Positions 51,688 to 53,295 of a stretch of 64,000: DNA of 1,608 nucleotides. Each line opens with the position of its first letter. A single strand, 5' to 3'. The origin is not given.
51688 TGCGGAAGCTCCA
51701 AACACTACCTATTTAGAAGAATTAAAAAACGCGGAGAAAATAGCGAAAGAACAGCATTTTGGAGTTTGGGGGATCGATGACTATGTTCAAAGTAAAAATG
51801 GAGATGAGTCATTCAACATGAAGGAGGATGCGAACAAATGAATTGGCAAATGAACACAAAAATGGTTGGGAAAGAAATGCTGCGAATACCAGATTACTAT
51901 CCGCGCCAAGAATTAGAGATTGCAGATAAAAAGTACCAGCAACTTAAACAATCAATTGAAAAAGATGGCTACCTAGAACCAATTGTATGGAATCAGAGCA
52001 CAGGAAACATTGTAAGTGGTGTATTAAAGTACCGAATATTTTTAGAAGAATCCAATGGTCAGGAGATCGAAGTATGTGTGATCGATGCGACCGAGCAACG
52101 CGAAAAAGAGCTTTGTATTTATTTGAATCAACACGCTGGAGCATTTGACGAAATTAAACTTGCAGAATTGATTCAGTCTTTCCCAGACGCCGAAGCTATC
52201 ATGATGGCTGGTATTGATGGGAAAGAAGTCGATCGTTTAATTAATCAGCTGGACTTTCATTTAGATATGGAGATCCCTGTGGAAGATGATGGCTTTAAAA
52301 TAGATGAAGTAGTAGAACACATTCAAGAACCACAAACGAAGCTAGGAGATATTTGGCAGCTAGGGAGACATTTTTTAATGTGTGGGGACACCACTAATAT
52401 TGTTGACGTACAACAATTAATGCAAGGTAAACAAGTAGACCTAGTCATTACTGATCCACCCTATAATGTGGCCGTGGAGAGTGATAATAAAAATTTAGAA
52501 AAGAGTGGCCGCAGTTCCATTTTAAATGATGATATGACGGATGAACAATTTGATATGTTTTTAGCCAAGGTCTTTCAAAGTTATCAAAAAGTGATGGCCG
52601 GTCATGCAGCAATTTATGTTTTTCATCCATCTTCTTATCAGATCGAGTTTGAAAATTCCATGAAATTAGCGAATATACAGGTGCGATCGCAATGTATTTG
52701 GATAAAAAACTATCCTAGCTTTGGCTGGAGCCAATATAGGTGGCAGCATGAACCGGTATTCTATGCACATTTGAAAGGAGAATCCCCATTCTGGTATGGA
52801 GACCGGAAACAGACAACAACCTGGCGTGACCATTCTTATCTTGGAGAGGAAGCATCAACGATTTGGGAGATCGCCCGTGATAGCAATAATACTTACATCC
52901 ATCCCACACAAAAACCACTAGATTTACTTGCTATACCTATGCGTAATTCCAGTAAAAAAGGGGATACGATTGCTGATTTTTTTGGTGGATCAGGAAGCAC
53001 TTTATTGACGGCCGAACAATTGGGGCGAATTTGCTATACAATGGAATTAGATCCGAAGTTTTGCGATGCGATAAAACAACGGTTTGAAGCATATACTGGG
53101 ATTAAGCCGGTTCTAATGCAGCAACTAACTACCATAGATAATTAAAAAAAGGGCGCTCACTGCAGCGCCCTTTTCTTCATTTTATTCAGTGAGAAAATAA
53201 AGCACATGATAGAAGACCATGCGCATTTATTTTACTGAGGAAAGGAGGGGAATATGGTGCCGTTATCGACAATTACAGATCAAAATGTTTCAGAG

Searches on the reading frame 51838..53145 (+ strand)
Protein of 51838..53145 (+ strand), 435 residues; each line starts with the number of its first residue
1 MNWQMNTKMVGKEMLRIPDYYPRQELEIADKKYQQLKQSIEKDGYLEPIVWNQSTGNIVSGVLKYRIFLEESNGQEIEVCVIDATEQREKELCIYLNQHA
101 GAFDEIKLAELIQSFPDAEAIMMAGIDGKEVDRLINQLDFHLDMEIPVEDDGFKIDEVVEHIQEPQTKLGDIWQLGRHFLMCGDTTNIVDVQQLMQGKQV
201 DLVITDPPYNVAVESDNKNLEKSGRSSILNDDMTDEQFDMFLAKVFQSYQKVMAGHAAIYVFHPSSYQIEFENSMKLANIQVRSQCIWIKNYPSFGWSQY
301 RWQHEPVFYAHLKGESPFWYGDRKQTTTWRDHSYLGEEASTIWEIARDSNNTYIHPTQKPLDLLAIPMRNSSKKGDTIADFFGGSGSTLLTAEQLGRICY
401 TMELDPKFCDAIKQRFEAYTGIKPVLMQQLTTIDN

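Call 51: search_protein_families(library=pfam, proteins=[window:51838-53145:+], max_evalue=0.0001)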
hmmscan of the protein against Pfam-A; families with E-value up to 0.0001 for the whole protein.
window:51838-53145:+ (435 aa): 1 family
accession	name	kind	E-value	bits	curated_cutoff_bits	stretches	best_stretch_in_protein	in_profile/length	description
PF01555.25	N6_N4_Mtase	-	1e-26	94.7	26.7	1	200-413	1-220/221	DNA methylase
